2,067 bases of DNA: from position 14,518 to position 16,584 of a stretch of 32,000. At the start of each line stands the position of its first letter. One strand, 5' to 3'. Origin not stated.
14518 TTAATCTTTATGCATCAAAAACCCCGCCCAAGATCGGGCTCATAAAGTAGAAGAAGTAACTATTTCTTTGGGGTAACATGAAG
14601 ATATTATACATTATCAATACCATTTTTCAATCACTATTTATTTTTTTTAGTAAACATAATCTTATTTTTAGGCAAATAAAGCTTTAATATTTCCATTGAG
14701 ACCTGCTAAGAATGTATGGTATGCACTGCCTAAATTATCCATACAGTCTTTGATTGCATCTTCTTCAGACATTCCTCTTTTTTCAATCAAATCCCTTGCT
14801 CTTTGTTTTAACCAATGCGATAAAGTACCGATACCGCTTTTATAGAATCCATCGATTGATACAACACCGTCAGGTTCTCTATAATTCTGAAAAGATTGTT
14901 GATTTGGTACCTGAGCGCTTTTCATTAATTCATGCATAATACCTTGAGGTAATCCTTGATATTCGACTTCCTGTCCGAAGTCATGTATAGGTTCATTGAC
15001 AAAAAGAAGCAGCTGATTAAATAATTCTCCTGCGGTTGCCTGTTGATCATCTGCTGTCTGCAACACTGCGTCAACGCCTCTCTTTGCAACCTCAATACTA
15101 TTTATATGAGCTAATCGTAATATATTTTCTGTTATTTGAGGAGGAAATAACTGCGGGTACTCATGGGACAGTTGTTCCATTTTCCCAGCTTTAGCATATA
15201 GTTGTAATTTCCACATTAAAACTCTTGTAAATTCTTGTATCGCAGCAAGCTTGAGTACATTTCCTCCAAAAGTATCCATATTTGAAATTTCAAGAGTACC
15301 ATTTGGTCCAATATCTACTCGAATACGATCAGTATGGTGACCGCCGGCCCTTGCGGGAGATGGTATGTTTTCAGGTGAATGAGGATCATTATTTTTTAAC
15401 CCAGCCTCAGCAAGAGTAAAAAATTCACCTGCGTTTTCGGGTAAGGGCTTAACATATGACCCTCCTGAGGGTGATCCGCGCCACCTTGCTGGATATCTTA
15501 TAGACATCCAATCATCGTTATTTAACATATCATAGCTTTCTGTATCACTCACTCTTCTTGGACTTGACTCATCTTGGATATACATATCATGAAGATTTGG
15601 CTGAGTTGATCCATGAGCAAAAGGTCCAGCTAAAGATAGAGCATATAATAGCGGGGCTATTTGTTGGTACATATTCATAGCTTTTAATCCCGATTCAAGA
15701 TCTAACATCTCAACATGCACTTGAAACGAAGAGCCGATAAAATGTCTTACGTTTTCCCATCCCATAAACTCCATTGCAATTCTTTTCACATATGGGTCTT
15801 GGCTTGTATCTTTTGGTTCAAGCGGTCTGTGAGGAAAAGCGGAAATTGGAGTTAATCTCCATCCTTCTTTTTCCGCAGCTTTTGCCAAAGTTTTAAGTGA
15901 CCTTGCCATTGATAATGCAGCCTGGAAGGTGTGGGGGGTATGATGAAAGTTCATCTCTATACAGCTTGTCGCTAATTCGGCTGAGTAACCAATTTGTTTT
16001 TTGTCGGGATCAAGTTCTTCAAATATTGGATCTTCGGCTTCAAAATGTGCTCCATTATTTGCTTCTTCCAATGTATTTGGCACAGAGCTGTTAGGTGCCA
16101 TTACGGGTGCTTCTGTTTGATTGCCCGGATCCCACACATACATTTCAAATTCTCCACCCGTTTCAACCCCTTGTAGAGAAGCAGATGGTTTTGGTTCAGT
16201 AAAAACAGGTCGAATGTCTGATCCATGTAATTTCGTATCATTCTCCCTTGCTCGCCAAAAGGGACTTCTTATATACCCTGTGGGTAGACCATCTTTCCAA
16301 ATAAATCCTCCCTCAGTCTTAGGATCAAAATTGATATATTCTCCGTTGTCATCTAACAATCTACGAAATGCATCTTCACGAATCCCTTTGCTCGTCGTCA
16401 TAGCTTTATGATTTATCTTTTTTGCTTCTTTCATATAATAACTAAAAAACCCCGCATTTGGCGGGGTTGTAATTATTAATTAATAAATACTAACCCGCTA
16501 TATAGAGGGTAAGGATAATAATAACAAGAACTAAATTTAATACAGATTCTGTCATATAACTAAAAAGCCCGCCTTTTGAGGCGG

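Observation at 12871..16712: Candidate uncharacterised amidoligase system: enlarged GCS2-type ligase + GNAT fusion + sigma-r4-like HTH (M20 deacylase adjacent)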

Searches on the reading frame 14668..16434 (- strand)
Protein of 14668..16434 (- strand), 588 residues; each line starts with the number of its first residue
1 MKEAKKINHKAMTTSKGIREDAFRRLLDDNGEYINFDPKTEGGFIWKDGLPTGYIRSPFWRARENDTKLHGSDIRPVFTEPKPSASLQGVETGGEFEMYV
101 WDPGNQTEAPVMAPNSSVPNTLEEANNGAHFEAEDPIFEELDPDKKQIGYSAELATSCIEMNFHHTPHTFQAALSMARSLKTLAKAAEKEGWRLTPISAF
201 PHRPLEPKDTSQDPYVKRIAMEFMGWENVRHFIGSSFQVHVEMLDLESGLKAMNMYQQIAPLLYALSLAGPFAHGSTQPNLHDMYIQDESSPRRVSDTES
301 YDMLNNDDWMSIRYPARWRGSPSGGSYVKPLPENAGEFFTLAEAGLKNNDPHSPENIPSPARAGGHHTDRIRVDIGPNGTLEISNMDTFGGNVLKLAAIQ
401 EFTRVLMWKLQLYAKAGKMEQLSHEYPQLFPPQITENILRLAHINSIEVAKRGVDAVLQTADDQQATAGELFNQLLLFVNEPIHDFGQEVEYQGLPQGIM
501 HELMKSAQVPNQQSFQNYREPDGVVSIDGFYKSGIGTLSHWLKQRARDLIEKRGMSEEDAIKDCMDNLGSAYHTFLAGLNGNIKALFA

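Call 3: search_protein_families(library=pfam, proteins=[window:14668-16434:-], max_evalue=1)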
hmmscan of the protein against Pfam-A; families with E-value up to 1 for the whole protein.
window:14668-16434:- (588 aa): 1 family
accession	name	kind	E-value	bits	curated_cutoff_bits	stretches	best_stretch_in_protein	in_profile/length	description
PF04107.18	GCS2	-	6.4e-05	22.9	21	1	152-276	40-166/291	Glutamate-cysteine ligase family 2(GCS2)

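Call 4: search_protein_families(library=ncbifam, proteins=[window:14668-16434:-], max_evalue=1)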
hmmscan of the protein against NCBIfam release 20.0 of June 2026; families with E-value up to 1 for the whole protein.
window:14668-16434:- (588 aa): 6 families
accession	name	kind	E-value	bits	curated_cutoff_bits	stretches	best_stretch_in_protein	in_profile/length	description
NF010041.0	PRK13517.1-1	subfamily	7.8e-09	35.2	332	1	128-276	37-167/368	glutamate--cysteine ligase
NF010039.0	PRK13515.1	equivalog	2.5e-08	33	371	1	150-276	48-172/378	carboxylate-amine ligase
NF010043.0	PRK13517.1-3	equivalog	9.2e-08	31.3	409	1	140-276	39-176/381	glutamate--cysteine ligase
TIGR02050.1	gshA_cyan_rel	subfamily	2.6e-07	30.3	176.4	1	147-276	35-162/287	YbdK family carboxylate-amine ligase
NF038403.1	perm_prefix_1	domain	0.036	13.9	30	1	542-570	23-50/59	permease prefix domain 1-containing protein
TIGR02048.1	gshA_cyano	equivalog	0.067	12.1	249.05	0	232-277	112-157/376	glutamate--cysteine ligase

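Call 6: find_homologous_proteins(query=window:14668-16434:-)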
Query window:14668-16434:- (588 aa): 40 proteins with E <= 0.001 among 8000 candidates.
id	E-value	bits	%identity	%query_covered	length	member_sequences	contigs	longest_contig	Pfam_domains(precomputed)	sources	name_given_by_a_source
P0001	0.0e+0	1346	100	98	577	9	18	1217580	PF04107.19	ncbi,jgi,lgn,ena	-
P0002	2.6e-269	913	67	99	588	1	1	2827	PF04107.19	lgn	-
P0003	1.4e-263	894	66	99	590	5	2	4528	-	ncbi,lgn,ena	ncbi:MAG: glutamate-cysteine ligase family protein [Patescibacteria group bacterium]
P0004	1.0e-262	891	65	99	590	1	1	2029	PF04107.19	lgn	-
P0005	9.2e-259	878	63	99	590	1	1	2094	PF04107.19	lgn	-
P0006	2.2e-249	847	63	99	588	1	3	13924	PF04107.19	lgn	-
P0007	7.3e-246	836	61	99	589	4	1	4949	PF04107.19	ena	-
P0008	1.1e-245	835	62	99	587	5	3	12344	PF04107.19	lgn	-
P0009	9.7e-242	822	61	100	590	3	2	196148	-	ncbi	ncbi:MAG: hypothetical protein WA061_06725 [Microgenomates group bacterium]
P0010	6.0e-240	816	60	99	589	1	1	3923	PF04107.19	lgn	-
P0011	8.9e-239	812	61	100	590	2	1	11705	-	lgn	-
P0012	2.7e-229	781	58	99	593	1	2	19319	PF04107.19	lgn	-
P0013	6.3e-215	734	56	98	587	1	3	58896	PF04107.19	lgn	-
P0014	1.2e-214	733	56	95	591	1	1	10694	-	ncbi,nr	ncbi:hypothetical protein HY612_02635 [Candidatus Roizmanbacteria bacterium]|nr:hypothetical protein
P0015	2.0e-213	729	57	96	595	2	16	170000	-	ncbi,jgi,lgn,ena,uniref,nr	ncbi:hypothetical protein A2715_01485 [Candidatus Woesebacteria bacterium RIFCSPHIGHO2_01_FULL_39_32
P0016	2.9e-213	728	57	97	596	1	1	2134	PF04107.19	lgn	-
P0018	3.5e-211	721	55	99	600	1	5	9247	PF04107.19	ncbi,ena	-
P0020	1.1e-205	703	54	99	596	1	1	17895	PF04107.19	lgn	-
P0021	2.1e-205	702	54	96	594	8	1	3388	PF04107.19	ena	-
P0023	4.3e-204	698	54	99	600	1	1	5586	PF04107.19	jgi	jgi:hypothetical protein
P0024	4.7e-200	684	52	99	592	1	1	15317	PF04107.19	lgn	-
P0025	4.6e-194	665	51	99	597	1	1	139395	PF04107.19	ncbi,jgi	jgi:gamma-glutamyl:cysteine ligase YbdK (ATP-grasp superfamily)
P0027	8.8e-169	581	46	99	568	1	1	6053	PF04107.19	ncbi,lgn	-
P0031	9.5e-135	469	42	99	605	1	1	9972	PF04107.19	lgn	-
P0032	9.8e-125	436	43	93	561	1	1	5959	PF04107.19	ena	-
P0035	1.8e-114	402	40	97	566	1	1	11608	-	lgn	-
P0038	6.1e-90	321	36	92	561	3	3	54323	-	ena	-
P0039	2.0e-84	303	33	99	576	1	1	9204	PF04107.19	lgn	-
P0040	6.2e-67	245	39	67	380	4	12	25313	PF04107.19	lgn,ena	-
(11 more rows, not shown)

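Call 8: find_encoding_contigs(protein=P0025, flank=8000, max_places=2)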
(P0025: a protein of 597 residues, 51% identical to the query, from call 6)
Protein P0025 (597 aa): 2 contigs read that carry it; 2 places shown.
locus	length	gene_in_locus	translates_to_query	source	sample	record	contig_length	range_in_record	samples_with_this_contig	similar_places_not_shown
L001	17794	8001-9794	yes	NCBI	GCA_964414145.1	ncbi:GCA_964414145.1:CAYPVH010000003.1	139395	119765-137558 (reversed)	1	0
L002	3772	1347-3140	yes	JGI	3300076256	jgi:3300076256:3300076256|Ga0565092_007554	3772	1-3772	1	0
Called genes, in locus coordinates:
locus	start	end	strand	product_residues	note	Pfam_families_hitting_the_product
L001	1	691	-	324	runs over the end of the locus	-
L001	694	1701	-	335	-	PF01073:3Beta_HSD, PF01370:Epimerase, PF02719:Polysacc_synt_2, PF04321:RmlD_sub_bind, PF05368:NmrA (weak), PF16363:GDP_Man_Dehyd, PF07993:NAD_binding_4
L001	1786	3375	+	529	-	-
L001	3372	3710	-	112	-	PF03819:MazG, PF12643:MazG-like (weak)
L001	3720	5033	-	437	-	PF13231:PMT_2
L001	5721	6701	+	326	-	PF01370:Epimerase, PF04321:RmlD_sub_bind (weak), PF16363:GDP_Man_Dehyd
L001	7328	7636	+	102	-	-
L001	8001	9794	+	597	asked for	PF04107:GCS2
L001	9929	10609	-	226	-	-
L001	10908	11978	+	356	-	PF00583:Acetyltransf_1 (weak)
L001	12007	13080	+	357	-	PF01546:Peptidase_M20, PF07687:M20_dimer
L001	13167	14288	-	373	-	PF07995:GSDH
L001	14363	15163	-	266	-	PF00376:MerR, PF13411:MerR_1, PF06445:GyrI-like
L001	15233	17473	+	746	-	PF02463:SMC_N (faint), PF03193:RsgA_GTPase (faint), PF13191:AAA_16 (faint), PF13401:AAA_22 (faint), PF13555:AAA_29 (faint), PF13304:AAA_21 (faint), PF13671:AAA_33 (faint), PF00005:ABC_tran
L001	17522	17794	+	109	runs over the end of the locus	-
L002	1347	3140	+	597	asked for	PF04107:GCS2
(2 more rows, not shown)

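Call 9: find_encoding_contigs(protein=P0038, flank=8000, max_places=2)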
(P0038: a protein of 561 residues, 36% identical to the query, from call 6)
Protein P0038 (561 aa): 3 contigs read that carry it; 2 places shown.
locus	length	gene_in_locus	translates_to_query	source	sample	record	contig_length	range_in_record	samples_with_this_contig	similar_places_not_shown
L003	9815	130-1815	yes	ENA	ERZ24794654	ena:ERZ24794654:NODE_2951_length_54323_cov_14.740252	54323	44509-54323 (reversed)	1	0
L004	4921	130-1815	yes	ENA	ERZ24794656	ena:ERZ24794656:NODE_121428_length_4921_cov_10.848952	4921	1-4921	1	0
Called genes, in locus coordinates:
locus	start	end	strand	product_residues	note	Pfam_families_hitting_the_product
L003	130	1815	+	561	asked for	-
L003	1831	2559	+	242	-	PF00117:GATase, PF07722:Peptidase_C26 (weak)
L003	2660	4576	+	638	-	-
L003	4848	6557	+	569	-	PF07973:tRNA_SAD, PF00587:tRNA-synt_2b, PF03129:HGTP_anticodon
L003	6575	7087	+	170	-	PF05198:IF3_N, PF00707:IF3_C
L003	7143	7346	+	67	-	PF01632:Ribosomal_L35p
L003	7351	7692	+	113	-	PF00453:Ribosomal_L20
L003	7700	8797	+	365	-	PF02912:Phe_tRNA-synt_N, PF01409:tRNA-synt_2d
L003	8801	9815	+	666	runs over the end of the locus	PF03483:B3_4, PF03484:B5, PF17759:tRNA_synthFbeta, PF03147:FDX-ACB (weak)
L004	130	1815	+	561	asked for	-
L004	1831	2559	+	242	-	PF00117:GATase, PF07722:Peptidase_C26 (weak)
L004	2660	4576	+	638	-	-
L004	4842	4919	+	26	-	?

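Call 10: find_encoding_contigs(protein=P0015, flank=8000, max_places=2)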
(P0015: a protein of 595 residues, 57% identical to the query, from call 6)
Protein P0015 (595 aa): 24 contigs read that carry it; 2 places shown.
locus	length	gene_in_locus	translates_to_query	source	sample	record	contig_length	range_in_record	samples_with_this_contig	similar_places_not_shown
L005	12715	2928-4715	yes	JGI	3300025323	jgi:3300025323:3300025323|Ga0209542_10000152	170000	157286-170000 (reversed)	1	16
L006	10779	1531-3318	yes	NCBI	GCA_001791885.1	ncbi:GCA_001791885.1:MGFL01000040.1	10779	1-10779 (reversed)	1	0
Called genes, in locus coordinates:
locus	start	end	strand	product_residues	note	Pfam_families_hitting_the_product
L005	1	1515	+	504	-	?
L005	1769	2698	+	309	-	-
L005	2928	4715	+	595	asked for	-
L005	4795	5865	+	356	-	PF01546:Peptidase_M20, PF07687:M20_dimer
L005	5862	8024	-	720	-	PF12228:DUF3604 (faint)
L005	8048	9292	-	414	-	PF01063:Aminotran_4 (faint)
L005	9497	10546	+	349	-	-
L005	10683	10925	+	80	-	PF18910:DUF5665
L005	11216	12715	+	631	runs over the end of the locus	PF07973:tRNA_SAD, PF00587:tRNA-synt_2b, PF03129:HGTP_anticodon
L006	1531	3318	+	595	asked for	-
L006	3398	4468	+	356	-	PF01546:Peptidase_M20, PF07687:M20_dimer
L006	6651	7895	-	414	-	PF01063:Aminotran_4 (faint)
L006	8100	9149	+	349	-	-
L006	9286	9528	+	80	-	PF18910:DUF5665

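Call 13: find_related_loci(query=A1, collection=genome_contigs, flank=8000)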
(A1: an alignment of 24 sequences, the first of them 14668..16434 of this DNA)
Query A1 (588 aa) in genome_contigs; peptide patterns used: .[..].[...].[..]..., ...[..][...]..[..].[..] (x = any residue, [..] = any of these).
44 stretches matched a pattern; 11 encode a relative of the query (tblastn E <= 1e-3); 10 distinct loci.
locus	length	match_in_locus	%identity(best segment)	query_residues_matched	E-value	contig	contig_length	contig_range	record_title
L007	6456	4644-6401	66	6-588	0e+0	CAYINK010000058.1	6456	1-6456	MAG TPA_asm: uncultured Gammaproteobacteria bacterium isolate ERP119705_co25_345 genome assembly, contig: NODE_14060_len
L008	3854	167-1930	61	4-588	0e+0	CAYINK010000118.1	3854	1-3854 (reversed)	MAG TPA_asm: uncultured Gammaproteobacteria bacterium isolate ERP119705_co25_345 genome assembly, contig: NODE_37025_len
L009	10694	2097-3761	56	26-581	0e+0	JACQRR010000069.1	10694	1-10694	MAG: Candidatus Roizmanbacteria bacterium isolate NC_groundwater_1364_Ag_S-0.2um_37_64 S_p2_S4_coassembly_k141_1418510,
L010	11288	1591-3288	57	23-588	0e+0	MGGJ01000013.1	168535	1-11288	MAG: Candidatus Woesebacteria bacterium RIFCSPHIGHO2_01_FULL_39_32 rifcsphigho2_01_scaffold_75, whole genome shotgun seq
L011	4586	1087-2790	46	1-583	0e+0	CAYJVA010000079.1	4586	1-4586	MAG TPA_asm: uncultured Gammaproteobacteria bacterium isolate ERP125453_co1_319 genome assembly, contig: NODE_25811_leng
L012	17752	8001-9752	51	5-587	0e+0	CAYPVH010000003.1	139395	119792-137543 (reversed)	MAG TPA_asm: uncultured Gammaproteobacteria bacterium isolate binchicken_co154_439 genome assembly, contig: NODE_58_leng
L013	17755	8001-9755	62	3-587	0e+0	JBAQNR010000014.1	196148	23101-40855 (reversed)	MAG: Microgenomates group bacterium isolate MFD12002_ilm_asm_bin47 k127_58126, whole genome shotgun sequence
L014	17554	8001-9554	34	36-573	1e-100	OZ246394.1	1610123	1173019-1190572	MAG: uncultured Gammaproteobacteria bacterium isolate SRP292972_co1_11 genome assembly, chromosome: 1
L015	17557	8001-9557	34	35-573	2e-99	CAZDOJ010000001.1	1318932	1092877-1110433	MAG TPA_asm: uncultured Gammaproteobacteria bacterium isolate SRP292972_co3_93 genome assembly, contig: NODE_1_length_13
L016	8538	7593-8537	57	23-337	4e-124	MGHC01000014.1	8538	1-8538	MAG: Candidatus Woesebacteria bacterium RIFCSPLOWO2_01_FULL_39_10 rifcsplowo2_01_scaffold_29753, whole genome shotgun se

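Call 14: find_related_loci(query=A1, collection=metagenome_contigs, flank=8000)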
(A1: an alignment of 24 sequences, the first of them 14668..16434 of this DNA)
Query A1 (588 aa) in metagenome_contigs; peptide patterns used: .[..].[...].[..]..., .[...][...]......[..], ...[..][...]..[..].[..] (x = any residue, [..] = any of these).
222 stretches matched a pattern; 10 encode a relative of the query (tblastn E <= 1e-3); 10 distinct loci.
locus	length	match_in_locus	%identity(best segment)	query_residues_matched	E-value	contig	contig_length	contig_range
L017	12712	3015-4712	57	23-588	0e+0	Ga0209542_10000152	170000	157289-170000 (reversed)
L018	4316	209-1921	56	18-588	0e+0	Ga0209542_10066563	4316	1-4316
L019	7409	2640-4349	55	21-588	0e+0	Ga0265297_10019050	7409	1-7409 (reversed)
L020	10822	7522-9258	54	9-588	0e+0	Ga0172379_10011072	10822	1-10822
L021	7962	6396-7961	55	23-544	0e+0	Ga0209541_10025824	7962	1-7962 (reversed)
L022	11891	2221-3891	40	17-576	8e-130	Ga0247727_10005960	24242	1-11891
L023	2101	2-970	53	265-588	4e-118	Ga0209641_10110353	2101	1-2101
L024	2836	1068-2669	34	5-576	2e-100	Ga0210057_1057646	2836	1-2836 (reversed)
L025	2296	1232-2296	42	5-380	3e-82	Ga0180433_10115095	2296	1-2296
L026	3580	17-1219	29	123-579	5e-29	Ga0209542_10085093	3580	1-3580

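Call 21: predict_structure(alignment_id=A1)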
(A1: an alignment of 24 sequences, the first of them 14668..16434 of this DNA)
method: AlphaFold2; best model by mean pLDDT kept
length: 588 residues; sequences in the alignment: 24
mean_pLDDT: 92.7   pTM: 0.93
mean pLDDT of the five models: 92.7, 92.5, 91.9, 91.2, 91.1
residues with pLDDT >= 90: 492; 70-90: 76; 50-70: 13; < 50: 7
segments of 3 or more residues with pLDDT < 50: 1-6
pLDDT, mean of each block of 10 residues (from residue 1): 48 81 95 96 96 95 88 92 92 97 97 93 78 69 87 95 93 94 95 97 94 91 92 95 97 97 98 96 88 87 95 95 90 96 96 92 93 94 96 98 98 95 95 95 98 98 96 98 87 95 97 95 96 97 98 97 98 91 84
secondary structure, 60 per line:
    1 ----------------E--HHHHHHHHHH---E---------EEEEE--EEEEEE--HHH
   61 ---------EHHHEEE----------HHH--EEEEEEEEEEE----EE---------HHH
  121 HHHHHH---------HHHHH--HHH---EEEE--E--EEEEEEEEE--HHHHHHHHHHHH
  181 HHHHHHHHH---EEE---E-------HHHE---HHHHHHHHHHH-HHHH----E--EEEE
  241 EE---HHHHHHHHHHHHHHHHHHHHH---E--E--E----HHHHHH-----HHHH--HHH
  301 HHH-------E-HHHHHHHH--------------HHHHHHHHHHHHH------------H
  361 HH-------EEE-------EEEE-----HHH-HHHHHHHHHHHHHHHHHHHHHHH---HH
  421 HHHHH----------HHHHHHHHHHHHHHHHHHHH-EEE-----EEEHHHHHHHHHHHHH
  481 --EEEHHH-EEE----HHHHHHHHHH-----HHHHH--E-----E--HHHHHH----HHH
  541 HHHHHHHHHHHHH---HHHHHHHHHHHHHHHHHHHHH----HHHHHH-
elements in order: H20-29 E43-47 E50-55 E74-76 E92-102 H118-126 H136-140 E149-152 E158-166 H169-189 E193-195 H214-224 H226-229 E237-242 H246-266 H281-286 H292-295 H298-303 H313-320 H335-347 E370-372 E380-383 H393-415 H419-425 H436-455 E457-459 E465-467 H468-480 E483-485 E490-492 H497-506 H512-516 H528-533 H538-553 H557-577 H582-587

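Call 24: search_solved_structures(query=A1, max_evalue=1)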
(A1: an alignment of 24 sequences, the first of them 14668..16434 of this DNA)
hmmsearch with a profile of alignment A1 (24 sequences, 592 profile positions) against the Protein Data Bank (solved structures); distinct sequences matched with E-value up to 1: 3.
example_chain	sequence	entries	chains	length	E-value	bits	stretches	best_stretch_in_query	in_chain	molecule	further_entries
8adn_D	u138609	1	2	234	0.37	12.6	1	144-214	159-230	Proteasome subunit alpha type-5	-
2rk5_A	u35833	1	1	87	0.5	12.2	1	515-543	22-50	Putative hemolysin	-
1r8g_A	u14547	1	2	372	0.52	12.1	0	152-279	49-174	Hypothetical protein ybdK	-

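Call 26: fold_search(model_id=the predicted structure, library=pdb)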
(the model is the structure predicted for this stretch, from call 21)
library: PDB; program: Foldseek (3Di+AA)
matches with E <= 10: 423; with E <= 0.001: 46
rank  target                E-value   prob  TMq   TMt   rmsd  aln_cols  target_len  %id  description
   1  1r8g_B                4.0e-11  1.00  0.48  0.75   6.1       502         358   15  Structure and function of YbdK (released 2004-08-17)
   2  1tt4_A                5.7e-11  1.00  0.47  0.74   6.0       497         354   15  Structure of NP459575, a predicted glutathione synthase from Salmonella typhimurium (released 2004-08-17)
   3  1r8g_A                1.7e-10  1.00  0.46  0.72   6.6       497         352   15  Structure and function of YbdK (released 2004-08-17)
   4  2gwc_B                1.4e-07  1.00  0.47  0.61   8.1       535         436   11  Crystal structure of plant glutamate cysteine ligase in complex with a transition state analogue (released 2006-06-20)
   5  3nzt                  2.7e-07  1.00  0.45  0.52  13.6       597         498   11  2.0 Angstrom Crystal structure of Glutamate--Cysteine Ligase (gshA) ftom Francisella tularensis in Complex with AMP (released 2010-07-28)
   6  2gwc_A                4.4e-07  1.00  0.44  0.57   9.5       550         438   12  Crystal structure of plant glutamate cysteine ligase in complex with a transition state analogue (released 2006-06-20)
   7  2gwc_F                6.5e-07  1.00  0.43  0.56  11.7       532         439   12  Crystal structure of plant glutamate cysteine ligase in complex with a transition state analogue (released 2006-06-20)
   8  3ig5                  9.6e-07  1.00  0.47  0.42  11.2       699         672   10  Saccharomyces cerevisiae glutamate cysteine ligase in complex with Mg2+ and L-glutamate (released 2009-09-01)
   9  1v4g_A                3.3e-06  1.00  0.37  0.42  15.9       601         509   12  Crystal Structure of gamma-Glutamylcysteine Synthetase from Escherichia coli B (released 2004-10-05)
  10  3ln6                  4.3e-06  1.00  0.42  0.34   8.2       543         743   12  Crystal structure of a bifunctional glutathione synthetase from Streptococcus agalactiae (released 2011-04-13)
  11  3ln7_A                5.2e-06  1.00  0.42  0.34   8.2       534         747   12  Crystal structure of a bifunctional glutathione synthetase from Pasteurella multocida (released 2011-04-13)
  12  1va6_B                6.1e-06  1.00  0.40  0.46  15.0       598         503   12  Crystal structure of Gamma-glutamylcysteine synthetase from Escherichia Coli B complexed with Transition-state analogu (released 2004-10-05)
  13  1v4g_B                8.6e-06  1.00  0.42  0.48  14.7       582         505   12  Crystal Structure of gamma-Glutamylcysteine Synthetase from Escherichia coli B (released 2004-10-05)
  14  2d32_A                1.3e-05  1.00  0.43  0.48  14.5       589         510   12  Crystal Structure of Michaelis Complex of gamma-Glutamylcysteine Synthetase (released 2006-11-14)
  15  1v4g_D                1.6e-05  1.00  0.43  0.50   9.7       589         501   11  Crystal Structure of gamma-Glutamylcysteine Synthetase from Escherichia coli B (released 2004-10-05)
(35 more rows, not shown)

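Call 27: search_protein_families(library=pfam, proteins=[L019:4500-6179:+, L022:4091-5779:+, L003:2660-4576:+, L003:1831-2559:+, L014:7872-11141:+, L022:8243-9181:+, L022:6882-8225:-, L001:9929-10609:-, L005:9497-10546:+, L005:5862-8024:-], max_evalue=0.01)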
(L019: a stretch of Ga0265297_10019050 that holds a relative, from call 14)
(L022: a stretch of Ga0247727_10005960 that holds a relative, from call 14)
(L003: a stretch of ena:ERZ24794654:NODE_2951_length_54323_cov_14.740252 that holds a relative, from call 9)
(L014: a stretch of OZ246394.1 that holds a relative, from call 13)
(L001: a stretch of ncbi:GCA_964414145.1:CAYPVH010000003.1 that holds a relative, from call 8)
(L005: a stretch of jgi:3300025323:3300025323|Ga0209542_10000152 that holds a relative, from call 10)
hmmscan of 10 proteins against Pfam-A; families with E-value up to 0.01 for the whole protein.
L019:4500-6179:+ (559 aa): 0 families

L022:4091-5779:+ (562 aa): 0 families

L003:2660-4576:+ (638 aa): 0 families

L003:1831-2559:+ (242 aa): 2 families
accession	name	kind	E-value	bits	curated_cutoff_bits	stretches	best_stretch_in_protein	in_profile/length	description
PF00117.34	GATase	-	8e-20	71.7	22.8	1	79-193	58-173/190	Glutamine amidotransferase class-I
PF07722.19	Peptidase_C26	-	1.9e-07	31.5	20.5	1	85-192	97-219/219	Peptidase C26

L014:7872-11141:+ (1090 aa): 1 family
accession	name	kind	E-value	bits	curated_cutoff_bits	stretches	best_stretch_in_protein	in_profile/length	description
PF04107.18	GCS2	-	0.00023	21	21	1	101-272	2-166/291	Glutamate-cysteine ligase family 2(GCS2)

L022:8243-9181:+ (312 aa): 1 family
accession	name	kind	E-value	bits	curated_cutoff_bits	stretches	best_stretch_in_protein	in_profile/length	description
PF19420.4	DDAH_eukar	-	1.1e-90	304.3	23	1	21-312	1-291/291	N,N dimethylarginine dimethylhydrolase, eukaryotic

L022:6882-8225:- (447 aa): 1 family
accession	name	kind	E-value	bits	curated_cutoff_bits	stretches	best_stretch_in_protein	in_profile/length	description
PF01063.24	Aminotran_4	-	4.4e-10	40.2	28.5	1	125-377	20-223/223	Amino-transferase class IV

L001:9929-10609:- (226 aa): 1 family
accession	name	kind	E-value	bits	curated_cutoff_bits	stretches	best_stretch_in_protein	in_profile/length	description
PF01797.21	Y1_Tnp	-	3e-05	24.6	23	1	81-155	40-119/121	Transposase IS200 like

L005:9497-10546:+ (349 aa): 1 family
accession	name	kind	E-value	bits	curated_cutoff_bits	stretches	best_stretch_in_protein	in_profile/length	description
PF01553.26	Acyltransferase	-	0.0042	17.3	23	0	89-215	5-111/132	Acyltransferase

L005:5862-8024:- (720 aa): 1 family
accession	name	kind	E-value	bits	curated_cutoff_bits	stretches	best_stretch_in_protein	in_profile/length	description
PF12228.14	DUF3604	-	4.4e-11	42.4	20.4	2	281-352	108-180/591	Protein of unknown function (DUF3604)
